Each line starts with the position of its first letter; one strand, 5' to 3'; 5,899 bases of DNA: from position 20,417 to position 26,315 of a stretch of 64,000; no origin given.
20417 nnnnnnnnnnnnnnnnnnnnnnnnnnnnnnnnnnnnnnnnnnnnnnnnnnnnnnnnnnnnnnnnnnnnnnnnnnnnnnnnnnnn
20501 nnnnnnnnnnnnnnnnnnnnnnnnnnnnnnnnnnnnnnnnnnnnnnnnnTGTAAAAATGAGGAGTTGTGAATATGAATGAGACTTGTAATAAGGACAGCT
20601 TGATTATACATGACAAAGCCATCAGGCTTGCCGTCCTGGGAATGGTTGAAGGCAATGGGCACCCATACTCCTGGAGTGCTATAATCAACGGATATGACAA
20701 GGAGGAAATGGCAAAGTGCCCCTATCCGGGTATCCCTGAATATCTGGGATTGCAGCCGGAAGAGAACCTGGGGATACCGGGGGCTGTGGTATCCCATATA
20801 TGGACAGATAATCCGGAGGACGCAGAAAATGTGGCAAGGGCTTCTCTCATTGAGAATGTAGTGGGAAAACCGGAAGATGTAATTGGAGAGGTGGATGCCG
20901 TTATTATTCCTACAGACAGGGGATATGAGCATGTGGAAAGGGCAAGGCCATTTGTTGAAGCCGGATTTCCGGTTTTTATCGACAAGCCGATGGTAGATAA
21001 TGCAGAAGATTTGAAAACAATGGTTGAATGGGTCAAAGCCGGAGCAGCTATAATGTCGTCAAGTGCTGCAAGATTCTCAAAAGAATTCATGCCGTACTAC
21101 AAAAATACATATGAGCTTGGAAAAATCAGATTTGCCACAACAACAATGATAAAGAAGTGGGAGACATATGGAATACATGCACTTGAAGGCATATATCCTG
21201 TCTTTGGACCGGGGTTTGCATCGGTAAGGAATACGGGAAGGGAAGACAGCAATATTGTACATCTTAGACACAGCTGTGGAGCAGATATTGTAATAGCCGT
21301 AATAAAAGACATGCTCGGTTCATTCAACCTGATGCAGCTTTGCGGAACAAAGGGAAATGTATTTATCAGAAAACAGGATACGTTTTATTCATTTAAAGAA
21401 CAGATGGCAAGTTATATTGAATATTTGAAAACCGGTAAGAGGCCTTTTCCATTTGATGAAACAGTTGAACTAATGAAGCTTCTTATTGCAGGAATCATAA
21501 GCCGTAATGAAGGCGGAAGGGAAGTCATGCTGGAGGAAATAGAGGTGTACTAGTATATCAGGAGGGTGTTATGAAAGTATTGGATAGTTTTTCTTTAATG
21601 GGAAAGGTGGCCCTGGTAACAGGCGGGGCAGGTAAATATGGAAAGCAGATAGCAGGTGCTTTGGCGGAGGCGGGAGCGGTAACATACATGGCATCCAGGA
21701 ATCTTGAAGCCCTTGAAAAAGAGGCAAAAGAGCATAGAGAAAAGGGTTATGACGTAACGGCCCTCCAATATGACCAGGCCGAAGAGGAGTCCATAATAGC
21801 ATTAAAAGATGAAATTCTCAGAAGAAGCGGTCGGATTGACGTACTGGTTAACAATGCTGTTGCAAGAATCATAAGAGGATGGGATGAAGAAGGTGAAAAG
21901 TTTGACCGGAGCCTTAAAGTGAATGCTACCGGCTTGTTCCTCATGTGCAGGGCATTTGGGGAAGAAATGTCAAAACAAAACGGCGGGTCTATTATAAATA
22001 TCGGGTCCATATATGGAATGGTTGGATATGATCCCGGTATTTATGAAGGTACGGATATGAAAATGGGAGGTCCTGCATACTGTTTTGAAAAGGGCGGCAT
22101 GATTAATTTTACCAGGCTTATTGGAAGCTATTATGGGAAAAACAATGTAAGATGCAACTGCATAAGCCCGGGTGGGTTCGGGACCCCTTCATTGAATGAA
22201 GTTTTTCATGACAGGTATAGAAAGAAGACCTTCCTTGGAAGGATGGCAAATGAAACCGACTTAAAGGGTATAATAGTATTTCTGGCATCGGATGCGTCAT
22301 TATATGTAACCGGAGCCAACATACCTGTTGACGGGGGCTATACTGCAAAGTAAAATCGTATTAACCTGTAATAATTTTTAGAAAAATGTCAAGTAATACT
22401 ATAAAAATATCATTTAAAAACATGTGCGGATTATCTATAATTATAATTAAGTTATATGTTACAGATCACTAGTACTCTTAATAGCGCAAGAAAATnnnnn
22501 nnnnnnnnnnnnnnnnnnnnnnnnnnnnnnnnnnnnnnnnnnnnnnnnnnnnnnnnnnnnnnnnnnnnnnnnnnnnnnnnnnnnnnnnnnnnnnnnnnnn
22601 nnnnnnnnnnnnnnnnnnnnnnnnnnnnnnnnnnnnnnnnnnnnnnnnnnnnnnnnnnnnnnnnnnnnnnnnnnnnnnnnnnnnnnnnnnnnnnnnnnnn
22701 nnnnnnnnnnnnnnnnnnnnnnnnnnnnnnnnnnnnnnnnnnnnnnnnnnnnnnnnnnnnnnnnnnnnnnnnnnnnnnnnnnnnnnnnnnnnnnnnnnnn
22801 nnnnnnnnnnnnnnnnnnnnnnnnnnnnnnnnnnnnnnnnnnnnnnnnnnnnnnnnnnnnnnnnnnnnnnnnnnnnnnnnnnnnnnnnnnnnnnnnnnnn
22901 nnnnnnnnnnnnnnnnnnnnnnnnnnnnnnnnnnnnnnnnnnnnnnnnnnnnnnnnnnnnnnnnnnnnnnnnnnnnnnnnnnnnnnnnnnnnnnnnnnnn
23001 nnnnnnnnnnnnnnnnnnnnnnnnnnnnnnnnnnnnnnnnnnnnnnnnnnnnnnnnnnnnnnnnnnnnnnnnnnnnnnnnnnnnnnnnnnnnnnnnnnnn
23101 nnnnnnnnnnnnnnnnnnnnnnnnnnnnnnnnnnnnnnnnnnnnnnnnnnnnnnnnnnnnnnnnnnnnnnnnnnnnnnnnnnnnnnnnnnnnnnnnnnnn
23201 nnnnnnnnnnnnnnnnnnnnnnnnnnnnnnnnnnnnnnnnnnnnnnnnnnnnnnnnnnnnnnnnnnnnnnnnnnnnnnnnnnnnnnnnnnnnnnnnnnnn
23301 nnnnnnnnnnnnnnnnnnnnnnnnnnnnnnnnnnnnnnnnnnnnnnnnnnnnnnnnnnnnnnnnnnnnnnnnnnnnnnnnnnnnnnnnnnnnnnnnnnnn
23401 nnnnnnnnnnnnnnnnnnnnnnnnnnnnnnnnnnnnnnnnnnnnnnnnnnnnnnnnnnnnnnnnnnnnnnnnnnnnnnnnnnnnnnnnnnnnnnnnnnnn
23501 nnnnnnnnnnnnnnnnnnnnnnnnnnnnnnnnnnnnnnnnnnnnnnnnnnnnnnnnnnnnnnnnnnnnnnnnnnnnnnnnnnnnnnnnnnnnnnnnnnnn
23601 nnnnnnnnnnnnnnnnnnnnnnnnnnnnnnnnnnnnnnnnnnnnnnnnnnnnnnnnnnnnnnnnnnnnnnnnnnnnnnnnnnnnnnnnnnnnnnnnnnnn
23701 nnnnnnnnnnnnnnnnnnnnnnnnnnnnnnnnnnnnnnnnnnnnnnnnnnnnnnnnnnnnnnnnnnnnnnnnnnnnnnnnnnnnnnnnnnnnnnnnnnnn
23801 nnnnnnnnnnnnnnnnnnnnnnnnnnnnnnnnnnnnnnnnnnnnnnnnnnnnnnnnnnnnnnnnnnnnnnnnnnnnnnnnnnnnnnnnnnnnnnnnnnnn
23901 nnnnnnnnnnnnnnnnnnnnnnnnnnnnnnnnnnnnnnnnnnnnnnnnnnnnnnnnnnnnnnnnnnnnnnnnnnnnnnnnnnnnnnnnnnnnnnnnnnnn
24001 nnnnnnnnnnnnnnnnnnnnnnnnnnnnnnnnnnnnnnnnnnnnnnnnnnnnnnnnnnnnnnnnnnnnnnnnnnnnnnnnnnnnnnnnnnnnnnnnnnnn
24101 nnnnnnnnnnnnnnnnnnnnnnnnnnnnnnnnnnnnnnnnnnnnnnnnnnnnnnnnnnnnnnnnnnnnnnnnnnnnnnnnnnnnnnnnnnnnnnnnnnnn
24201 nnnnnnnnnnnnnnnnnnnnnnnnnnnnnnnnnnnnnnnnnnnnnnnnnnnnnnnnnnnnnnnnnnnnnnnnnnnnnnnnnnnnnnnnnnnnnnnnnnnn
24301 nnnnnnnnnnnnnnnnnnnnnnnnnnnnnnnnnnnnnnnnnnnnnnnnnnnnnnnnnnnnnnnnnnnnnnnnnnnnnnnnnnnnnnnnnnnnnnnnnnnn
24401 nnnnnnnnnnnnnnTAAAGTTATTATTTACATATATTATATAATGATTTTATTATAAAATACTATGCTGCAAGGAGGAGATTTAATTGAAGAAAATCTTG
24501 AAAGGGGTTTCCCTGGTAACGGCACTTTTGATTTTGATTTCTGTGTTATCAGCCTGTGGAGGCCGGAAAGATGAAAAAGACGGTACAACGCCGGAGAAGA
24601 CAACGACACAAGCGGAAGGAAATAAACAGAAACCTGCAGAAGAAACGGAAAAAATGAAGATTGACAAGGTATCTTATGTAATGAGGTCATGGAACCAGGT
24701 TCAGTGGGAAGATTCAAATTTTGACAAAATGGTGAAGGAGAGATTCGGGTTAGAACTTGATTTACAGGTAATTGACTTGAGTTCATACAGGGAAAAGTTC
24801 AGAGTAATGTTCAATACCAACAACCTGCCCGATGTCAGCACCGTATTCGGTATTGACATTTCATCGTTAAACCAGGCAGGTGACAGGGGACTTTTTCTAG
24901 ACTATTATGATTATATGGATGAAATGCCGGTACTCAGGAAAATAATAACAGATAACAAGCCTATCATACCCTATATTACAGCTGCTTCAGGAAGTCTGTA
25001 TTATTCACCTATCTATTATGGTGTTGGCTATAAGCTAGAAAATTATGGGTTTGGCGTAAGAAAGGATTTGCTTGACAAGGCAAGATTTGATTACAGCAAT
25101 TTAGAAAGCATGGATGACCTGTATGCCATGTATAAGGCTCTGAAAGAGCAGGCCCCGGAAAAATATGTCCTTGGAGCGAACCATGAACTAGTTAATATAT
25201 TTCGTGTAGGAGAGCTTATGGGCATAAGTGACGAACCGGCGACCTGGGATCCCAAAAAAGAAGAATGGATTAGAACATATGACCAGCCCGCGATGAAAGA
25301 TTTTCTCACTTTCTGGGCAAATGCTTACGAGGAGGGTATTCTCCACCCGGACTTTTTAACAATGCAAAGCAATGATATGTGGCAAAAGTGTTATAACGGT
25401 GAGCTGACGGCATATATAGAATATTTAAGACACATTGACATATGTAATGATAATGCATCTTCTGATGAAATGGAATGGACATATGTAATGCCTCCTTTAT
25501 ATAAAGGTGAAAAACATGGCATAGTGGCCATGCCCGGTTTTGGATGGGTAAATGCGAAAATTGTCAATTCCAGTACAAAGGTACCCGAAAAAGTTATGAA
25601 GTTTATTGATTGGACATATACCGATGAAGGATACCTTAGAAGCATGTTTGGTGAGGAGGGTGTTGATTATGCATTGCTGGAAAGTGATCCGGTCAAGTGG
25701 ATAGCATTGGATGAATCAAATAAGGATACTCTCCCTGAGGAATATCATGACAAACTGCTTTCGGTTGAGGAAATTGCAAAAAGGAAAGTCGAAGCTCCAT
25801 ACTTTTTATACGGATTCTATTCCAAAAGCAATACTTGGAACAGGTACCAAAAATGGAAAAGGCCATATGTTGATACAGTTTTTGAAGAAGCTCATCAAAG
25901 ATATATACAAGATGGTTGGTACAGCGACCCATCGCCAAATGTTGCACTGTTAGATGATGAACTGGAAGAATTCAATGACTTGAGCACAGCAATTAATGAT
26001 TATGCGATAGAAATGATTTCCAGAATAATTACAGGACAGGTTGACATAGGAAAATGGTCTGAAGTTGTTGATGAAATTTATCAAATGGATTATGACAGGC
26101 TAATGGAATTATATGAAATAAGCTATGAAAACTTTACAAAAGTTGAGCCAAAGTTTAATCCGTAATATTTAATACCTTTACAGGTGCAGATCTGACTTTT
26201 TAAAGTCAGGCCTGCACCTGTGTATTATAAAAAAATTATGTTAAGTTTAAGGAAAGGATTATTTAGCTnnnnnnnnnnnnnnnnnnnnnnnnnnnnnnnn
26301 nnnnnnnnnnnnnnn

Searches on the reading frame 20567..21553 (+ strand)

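Call 41: search_protein_families(library=pfam, proteins=[window:20567-21553:+], max_evalue=0.000001)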
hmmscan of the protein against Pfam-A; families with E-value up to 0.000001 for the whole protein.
window:20567-21553:+ (328 aa): 1 family
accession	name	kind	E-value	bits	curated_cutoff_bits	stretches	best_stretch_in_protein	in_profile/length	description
PF01408.29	GFO_IDH_MocA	-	2.8e-10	41.3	24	1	72-158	25-111/120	Oxidoreductase family, NAD-binding Rossmann fold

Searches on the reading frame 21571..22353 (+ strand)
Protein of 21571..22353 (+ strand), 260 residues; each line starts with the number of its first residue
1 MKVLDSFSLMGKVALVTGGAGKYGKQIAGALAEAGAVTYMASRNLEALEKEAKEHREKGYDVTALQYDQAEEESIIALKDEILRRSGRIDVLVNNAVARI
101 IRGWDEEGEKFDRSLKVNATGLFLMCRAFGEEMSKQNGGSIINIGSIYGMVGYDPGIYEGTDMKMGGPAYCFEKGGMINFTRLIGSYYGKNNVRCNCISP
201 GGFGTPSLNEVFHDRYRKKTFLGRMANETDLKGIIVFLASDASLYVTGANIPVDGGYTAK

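Call 41: search_protein_families(library=pfam, proteins=[window:21571-22353:+], max_evalue=0.000001)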
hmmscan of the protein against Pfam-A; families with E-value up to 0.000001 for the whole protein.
window:21571-22353:+ (260 aa): 2 families
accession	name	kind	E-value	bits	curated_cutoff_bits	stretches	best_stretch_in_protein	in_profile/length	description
PF13561.12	adh_short_C2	-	5.9e-41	141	27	1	24-258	9-236/236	Enoyl-(Acyl carrier protein) reductase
PF00106.31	adh_short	-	3.9e-38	131.3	26.6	1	12-214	1-193/195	short chain dehydrogenase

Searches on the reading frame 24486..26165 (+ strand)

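Call 41: search_protein_families(library=pfam, proteins=[window:24486-26165:+], max_evalue=0.000001)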
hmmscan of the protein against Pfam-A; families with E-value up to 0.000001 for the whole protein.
window:24486-26165:+ (559 aa): 1 family
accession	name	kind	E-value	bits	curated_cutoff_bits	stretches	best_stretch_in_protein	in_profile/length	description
PF01547.30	SBP_bac_1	-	3.4e-16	60.6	26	1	77-382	8-305/307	Bacterial extracellular solute-binding protein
